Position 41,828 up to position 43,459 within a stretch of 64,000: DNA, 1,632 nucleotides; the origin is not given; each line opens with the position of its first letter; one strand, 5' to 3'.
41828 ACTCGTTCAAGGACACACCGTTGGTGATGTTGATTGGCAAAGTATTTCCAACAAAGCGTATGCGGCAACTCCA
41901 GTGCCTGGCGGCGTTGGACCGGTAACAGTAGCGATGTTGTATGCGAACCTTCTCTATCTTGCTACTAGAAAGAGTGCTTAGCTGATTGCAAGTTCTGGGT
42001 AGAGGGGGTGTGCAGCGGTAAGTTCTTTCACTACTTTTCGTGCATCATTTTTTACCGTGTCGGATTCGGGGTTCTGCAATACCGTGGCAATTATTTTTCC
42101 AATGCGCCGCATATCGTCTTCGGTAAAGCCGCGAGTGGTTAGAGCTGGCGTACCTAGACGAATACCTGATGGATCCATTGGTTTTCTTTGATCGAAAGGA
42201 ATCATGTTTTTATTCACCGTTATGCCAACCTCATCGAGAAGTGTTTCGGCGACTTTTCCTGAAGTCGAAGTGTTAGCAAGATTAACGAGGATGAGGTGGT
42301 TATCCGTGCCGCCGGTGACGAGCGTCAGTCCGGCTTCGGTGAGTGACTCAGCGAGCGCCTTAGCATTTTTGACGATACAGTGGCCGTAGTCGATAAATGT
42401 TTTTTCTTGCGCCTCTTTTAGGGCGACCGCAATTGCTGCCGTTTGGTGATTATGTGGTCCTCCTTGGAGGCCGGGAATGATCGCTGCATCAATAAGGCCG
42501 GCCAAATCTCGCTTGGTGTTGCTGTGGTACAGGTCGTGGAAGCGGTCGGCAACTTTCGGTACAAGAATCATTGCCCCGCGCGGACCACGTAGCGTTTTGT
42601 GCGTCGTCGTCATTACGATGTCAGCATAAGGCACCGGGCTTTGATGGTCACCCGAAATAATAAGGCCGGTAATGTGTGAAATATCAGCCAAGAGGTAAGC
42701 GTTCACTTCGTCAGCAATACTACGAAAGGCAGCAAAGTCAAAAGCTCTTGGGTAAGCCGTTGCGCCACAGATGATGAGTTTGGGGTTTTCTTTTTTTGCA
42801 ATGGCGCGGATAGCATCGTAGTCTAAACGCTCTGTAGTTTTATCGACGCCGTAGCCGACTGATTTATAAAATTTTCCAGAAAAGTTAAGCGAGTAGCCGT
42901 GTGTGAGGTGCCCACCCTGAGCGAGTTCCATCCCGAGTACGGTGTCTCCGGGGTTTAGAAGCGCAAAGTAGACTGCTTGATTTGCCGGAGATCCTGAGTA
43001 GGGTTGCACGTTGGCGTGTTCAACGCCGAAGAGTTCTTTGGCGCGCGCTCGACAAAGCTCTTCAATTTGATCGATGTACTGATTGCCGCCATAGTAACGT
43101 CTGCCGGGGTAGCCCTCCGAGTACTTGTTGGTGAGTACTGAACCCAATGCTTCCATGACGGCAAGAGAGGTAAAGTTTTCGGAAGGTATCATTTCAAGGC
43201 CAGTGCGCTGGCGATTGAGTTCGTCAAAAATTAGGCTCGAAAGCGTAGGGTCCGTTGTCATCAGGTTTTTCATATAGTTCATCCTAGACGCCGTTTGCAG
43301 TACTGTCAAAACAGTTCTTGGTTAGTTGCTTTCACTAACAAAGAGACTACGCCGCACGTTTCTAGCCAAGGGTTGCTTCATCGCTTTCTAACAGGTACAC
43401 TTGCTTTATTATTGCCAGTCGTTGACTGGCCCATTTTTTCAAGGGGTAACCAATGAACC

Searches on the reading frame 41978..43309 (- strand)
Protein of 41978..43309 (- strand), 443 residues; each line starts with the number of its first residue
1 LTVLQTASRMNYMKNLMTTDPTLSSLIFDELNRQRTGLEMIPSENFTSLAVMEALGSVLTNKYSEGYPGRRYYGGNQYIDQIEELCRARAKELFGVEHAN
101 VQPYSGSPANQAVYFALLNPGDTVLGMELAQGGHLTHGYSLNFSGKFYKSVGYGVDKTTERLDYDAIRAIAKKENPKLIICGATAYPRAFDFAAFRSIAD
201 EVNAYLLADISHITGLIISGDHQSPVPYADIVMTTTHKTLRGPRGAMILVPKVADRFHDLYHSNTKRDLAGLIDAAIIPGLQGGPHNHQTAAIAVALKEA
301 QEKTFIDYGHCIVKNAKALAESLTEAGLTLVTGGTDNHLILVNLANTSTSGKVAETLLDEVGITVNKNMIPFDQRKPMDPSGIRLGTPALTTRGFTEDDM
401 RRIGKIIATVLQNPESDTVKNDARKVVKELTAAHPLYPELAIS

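Call 67: search_protein_families(library=pfam, proteins=[window:41978-43309:-], max_evalue=0.00001)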
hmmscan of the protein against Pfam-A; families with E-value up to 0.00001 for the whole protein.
window:41978-43309:- (443 aa): 1 family
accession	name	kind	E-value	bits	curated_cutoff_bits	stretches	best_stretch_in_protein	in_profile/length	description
PF00464.25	SHMT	-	2.2e-164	547.2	27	1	17-407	2-399/399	Serine hydroxymethyltransferase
